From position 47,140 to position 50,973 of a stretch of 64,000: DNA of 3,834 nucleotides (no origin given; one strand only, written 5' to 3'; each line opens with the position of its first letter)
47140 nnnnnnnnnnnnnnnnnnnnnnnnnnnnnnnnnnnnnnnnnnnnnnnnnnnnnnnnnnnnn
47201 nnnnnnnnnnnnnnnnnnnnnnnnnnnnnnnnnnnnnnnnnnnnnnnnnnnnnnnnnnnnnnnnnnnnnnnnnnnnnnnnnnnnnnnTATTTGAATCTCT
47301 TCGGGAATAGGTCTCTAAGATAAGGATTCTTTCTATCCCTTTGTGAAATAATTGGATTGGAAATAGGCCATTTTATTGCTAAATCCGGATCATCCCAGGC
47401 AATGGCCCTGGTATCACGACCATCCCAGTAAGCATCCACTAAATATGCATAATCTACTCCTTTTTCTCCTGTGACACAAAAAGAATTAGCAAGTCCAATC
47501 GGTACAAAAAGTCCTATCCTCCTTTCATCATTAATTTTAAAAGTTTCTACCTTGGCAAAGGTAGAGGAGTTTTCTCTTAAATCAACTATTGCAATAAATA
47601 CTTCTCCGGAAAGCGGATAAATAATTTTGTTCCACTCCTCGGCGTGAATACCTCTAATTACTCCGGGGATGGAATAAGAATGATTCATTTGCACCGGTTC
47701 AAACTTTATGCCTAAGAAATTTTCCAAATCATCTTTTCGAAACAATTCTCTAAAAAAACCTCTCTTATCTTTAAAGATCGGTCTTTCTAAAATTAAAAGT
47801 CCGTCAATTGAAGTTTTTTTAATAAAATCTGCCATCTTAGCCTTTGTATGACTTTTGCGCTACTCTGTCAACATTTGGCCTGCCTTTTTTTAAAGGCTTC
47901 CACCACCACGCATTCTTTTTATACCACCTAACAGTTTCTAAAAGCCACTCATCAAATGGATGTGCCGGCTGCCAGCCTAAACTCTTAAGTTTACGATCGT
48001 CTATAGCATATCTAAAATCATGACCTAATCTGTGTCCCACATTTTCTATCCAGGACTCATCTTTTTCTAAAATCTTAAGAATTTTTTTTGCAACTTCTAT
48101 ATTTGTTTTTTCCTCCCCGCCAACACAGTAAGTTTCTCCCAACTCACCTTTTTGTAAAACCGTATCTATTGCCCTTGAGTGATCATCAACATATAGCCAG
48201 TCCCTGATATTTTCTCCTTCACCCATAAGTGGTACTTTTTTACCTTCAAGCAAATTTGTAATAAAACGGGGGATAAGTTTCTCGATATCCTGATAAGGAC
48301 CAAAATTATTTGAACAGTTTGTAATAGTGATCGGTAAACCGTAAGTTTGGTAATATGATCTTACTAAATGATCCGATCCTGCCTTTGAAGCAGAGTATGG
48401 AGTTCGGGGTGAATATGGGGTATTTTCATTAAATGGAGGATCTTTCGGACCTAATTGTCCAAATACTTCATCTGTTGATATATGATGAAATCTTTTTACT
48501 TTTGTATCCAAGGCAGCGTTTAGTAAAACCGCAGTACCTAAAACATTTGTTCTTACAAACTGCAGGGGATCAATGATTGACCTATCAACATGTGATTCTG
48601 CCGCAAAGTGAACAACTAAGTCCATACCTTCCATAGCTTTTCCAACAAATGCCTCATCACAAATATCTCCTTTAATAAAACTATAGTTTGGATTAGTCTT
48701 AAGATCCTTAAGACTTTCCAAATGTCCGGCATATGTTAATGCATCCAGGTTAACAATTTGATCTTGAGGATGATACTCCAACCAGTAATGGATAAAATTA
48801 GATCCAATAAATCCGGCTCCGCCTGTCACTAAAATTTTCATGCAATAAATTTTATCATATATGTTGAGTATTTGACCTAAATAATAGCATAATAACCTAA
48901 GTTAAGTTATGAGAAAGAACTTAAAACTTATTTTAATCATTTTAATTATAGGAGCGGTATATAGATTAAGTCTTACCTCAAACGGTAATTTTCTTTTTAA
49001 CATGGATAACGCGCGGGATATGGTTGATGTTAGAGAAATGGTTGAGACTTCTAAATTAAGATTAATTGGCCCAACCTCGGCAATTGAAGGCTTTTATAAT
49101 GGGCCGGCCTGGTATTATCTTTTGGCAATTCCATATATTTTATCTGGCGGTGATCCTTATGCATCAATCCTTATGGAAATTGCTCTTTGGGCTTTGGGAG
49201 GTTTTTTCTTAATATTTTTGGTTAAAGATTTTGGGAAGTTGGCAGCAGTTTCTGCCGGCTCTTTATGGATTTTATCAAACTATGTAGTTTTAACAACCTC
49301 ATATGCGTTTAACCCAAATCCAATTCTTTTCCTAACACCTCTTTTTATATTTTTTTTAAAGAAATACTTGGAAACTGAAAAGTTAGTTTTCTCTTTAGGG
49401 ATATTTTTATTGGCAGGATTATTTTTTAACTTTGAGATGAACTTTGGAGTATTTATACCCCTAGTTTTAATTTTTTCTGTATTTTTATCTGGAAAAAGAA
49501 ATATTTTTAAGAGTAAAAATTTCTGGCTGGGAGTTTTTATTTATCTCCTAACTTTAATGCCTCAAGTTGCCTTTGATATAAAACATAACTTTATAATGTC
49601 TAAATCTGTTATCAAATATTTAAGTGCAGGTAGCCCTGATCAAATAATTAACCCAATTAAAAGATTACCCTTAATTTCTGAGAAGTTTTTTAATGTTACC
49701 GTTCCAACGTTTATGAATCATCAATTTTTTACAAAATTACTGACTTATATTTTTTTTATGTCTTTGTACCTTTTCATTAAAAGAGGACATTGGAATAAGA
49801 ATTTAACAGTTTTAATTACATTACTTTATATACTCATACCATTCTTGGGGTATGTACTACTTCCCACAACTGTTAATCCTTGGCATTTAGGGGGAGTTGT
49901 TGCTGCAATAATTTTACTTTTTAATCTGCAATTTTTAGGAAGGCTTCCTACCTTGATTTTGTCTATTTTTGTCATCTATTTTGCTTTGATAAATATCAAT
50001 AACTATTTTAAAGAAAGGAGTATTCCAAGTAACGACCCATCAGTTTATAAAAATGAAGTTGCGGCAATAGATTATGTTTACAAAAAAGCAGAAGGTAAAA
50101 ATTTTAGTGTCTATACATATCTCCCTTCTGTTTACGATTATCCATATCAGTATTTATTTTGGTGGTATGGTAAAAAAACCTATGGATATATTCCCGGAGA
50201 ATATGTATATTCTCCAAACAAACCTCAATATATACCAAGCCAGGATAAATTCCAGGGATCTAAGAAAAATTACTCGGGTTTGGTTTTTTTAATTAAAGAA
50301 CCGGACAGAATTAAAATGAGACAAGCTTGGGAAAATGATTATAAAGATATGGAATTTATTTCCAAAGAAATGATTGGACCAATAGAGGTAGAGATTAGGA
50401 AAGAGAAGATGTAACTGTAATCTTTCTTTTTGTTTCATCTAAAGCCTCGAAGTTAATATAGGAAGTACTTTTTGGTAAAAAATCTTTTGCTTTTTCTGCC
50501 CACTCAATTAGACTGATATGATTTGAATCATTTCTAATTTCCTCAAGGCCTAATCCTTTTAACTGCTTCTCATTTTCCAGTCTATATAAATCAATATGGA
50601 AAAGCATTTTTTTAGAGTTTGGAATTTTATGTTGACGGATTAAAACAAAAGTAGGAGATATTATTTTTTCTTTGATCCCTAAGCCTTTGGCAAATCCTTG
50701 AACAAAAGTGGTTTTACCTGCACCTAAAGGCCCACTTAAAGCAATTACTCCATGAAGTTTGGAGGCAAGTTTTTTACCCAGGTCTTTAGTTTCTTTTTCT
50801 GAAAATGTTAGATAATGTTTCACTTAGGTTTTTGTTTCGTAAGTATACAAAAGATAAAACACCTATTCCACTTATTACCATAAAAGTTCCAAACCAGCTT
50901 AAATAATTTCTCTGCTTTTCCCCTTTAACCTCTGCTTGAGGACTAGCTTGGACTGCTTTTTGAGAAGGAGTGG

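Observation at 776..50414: ~50-kb hyper-expanded lipid-linked glycosylation island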

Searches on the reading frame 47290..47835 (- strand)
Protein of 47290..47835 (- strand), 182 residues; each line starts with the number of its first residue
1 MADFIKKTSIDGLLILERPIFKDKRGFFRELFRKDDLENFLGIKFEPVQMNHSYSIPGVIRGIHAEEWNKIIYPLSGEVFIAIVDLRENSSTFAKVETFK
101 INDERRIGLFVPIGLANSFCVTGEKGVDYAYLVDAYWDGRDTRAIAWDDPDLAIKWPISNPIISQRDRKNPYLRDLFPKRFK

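Call 6: search_protein_families(library=pfam, proteins=[window:47290-47835:-], max_evalue=0.01)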
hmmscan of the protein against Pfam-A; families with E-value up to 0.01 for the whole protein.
window:47290-47835:- (182 aa): 1 family
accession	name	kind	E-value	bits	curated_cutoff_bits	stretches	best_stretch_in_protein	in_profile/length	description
PF00908.23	dTDP_sugar_isom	-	3.8e-45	154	27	1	7-175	1-168/168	dTDP-4-dehydrorhamnose 3,5-epimerase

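Call 38: search_protein_families(library=ncbifam, proteins=[window:47290-47835:-], max_evalue=0.001)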
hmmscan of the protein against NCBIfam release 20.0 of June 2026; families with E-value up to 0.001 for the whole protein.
window:47290-47835:- (182 aa): 1 family
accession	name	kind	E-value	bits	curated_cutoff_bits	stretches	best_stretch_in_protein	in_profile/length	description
TIGR01221.1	rmlC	equivalog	2.2e-40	138.3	155.75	1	5-175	2-174/176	dTDP-4-dehydrorhamnose 3,5-epimerase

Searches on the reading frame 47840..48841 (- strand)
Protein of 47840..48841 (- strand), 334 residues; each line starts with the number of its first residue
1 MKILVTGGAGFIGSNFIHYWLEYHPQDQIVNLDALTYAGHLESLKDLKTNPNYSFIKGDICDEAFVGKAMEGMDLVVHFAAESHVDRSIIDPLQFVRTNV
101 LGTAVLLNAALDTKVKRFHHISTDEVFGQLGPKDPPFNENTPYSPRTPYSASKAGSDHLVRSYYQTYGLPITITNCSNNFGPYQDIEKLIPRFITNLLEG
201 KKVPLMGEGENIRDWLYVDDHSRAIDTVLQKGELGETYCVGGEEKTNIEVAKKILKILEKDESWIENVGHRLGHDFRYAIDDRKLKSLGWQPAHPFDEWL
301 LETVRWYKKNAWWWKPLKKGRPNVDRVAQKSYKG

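Call 6: search_protein_families(library=pfam, proteins=[window:47840-48841:-], max_evalue=0.01)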
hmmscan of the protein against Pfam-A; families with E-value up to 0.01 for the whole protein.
window:47840-48841:- (334 aa): 8 families
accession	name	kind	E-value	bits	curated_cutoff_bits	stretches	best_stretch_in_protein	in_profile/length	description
PF16363.11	GDP_Man_Dehyd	-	5.3e-78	263.2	27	1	4-300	1-329/332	GDP-mannose 4,6 dehydratase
PF01370.27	Epimerase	-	2.1e-66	224.2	20.9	1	3-241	1-240/240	NAD dependent epimerase/dehydratase family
PF01073.25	3Beta_HSD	-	1.6e-22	80.3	22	1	4-223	1-223/280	3-beta hydroxysteroid dehydrogenase/isomerase family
PF02719.21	Polysacc_synt_2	-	6.2e-20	72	20.2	1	3-125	1-130/293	Polysaccharide biosynthesis protein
PF07993.18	NAD_binding_4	-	1.1e-14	54.7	20.1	1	5-178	1-206/258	Male sterility protein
PF04321.23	RmlD_sub_bind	-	1.9e-12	47.3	27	1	1-166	1-142/287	RmlD substrate binding domain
PF13460.12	NAD_binding_10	-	1.7e-07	31.7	27.2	1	38-162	26-133/184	NAD(P)H-binding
PF05368.20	NmrA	-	0.0014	18.7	27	1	2-118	4-102/298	NmrA-like family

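Call 38: search_protein_families(library=ncbifam, proteins=[window:47840-48841:-], max_evalue=0.001)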
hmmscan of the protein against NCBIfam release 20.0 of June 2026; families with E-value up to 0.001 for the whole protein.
window:47840-48841:- (334 aa): 28 families (the best 25 are shown)
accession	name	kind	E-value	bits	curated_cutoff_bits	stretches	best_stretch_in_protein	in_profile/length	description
TIGR01181.1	dTDP_gluc_dehyt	equivalog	6.4e-136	452.6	365.1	1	2-317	1-321/321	dTDP-glucose 4,6-dehydratase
NF007490.0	PRK10084.1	subfamily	4.1e-105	351.7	649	1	1-321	1-348/361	dTDP-glucose 4,6-dehydratase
NF007582.0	PRK10217.1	equivalog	1e-98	330.7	698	1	2-328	3-352/355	dTDP-glucose 4,6-dehydratase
TIGR04180.1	EDH_00030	hypoth_equivalog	4.7e-47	160.5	475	1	3-262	1-260/297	NAD-dependent 4,6-dehydratase LegB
TIGR01179.1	galE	equivalog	2.3e-32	112.2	262.3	1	2-310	1-328/332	UDP-glucose 4-epimerase GalE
TIGR03466.1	HpnA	hypoth_equivalog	6.5e-24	84.4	367.65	1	1-258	1-246/327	hopanoid-associated sugar epimerase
TIGR02622.1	CDP_4_6_dhtase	equivalog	2e-22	79.8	278.45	1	2-309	6-332/352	CDP-glucose 4,6-dehydratase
TIGR02197.1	heptose_epim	equivalog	5.4e-20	71.8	274.6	1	3-266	1-270/316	ADP-glyceromanno-heptose 6-epimerase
TIGR03589.1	PseB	equivalog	1.4e-18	67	407.75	1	2-125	6-127/324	UDP-N-acetylglucosamine 4,6-dehydratase (inverting)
NF011728.1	PRK15181.1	equivalog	4.6e-18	65.3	760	1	3-224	18-244/348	Vi polysaccharide biosynthesis UDP-N-acetylglucosaminuronic acid C-4 epimerase TviC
NF007956.0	PRK10675.1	subfamily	9.9e-18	64.3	394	1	1-157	1-157/338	UDP-glucose 4-epimerase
NF052578.1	StrlDmthSdmBMthl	equivalog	6.6e-17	62.2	600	1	1-249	1-236/328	sterol demethylase protein SdmB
NF042422.1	oxyalk_red_OleD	equivalog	6e-16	58.7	580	1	1-235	1-221/329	2-alkyl-3-oxoalkanoate reductase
TIGR01472.1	gmd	equivalog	1.4e-15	57.3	415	1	53-256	56-266/342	GDP-mannose 4,6-dehydratase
NF042423.1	oxyalk_red_Shew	equivalog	3e-15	56.1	580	1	2-279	10-273/331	2-alkyl-3-oxoalkanoate reductase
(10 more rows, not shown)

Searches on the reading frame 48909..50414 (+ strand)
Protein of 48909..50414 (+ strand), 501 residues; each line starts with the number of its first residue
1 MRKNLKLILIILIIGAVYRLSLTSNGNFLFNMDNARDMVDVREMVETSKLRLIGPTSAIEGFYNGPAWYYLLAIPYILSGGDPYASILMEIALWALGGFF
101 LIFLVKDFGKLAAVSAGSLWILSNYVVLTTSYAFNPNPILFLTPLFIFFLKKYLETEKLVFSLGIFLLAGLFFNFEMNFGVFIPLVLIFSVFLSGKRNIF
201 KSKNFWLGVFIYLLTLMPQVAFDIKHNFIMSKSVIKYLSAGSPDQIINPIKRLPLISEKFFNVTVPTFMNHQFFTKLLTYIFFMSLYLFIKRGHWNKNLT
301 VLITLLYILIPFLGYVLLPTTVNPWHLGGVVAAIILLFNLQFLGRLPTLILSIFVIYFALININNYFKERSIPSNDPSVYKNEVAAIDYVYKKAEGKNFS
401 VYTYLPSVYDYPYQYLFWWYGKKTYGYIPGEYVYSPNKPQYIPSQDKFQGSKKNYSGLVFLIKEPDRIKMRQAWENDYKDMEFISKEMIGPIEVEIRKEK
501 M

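Call 6: search_protein_families(library=pfam, proteins=[window:48909-50411:+], max_evalue=0.01)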
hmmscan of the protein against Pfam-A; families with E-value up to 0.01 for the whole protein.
window:48909-50411:+ (501 aa): 1 family
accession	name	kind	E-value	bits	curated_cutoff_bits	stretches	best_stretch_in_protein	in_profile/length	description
PF13231.12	PMT_2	-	1.1e-07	32.7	26.1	1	66-220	4-158/160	Dolichyl-phosphate-mannose-protein mannosyltransferase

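Call 77: find_encoding_contigs(protein=window:48909-50414:+, flank=10000, max_places=5)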
Protein window:48909-50414:+ (501 aa): 4 contigs read that carry it; 3 places shown.
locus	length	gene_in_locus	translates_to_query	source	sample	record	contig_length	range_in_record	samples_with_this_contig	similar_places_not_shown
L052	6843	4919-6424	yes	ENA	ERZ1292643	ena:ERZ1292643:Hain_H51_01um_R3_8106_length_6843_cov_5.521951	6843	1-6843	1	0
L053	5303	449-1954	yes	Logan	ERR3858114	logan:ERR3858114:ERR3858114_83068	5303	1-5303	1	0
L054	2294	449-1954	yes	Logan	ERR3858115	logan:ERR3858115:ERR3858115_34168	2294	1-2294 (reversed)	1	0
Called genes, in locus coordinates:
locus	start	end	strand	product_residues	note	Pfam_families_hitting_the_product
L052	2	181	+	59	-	?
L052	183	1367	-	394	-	PF00535:Glycos_transf_2, PF04138:GtrA_DPMS_TM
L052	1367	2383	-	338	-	PF01370:Epimerase, PF16363:GDP_Man_Dehyd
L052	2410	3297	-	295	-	PF01370:Epimerase, PF02719:Polysacc_synt_2 (faint), PF04321:RmlD_sub_bind, PF01073:3Beta_HSD, PF16363:GDP_Man_Dehyd, PF07993:NAD_binding_4 (weak)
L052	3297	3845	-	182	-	PF00908:dTDP_sugar_isom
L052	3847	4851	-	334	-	PF01073:3Beta_HSD, PF01370:Epimerase, PF02719:Polysacc_synt_2, PF04321:RmlD_sub_bind, PF07993:NAD_binding_4, PF13460:NAD_binding_10 (weak), PF16363:GDP_Man_Dehyd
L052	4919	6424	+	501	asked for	PF13231:PMT_2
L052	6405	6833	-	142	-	PF02367:TsaE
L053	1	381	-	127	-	?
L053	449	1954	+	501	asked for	PF13231:PMT_2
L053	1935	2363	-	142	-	PF02367:TsaE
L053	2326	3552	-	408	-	-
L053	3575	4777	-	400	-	PF24568:CC_PcsB (weak), PF01551:Peptidase_M23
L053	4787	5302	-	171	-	?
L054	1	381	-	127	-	?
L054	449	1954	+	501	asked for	PF13231:PMT_2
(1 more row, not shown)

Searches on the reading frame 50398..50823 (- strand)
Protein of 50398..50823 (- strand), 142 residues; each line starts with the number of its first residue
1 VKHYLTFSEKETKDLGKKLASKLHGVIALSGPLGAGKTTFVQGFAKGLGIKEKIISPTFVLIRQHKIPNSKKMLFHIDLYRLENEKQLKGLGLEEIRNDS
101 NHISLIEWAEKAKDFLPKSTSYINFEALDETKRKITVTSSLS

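Call 6: search_protein_families(library=pfam, proteins=[window:50398-50823:-], max_evalue=0.01)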
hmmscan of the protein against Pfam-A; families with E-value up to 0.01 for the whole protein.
window:50398-50823:- (142 aa): 3 families
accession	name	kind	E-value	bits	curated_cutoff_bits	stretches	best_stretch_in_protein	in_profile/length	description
PF02367.23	TsaE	-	6.3e-36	123.6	26.6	1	8-135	3-128/128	Threonylcarbamoyl adenosine biosynthesis protein TsaE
PF03215.21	Rad17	-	0.0013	19.1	23.8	1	17-53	38-74/186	Rad17 P-loop domain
PF13173.12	AAA_14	-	0.0018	18.8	27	0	25-99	3-74/129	AAA domain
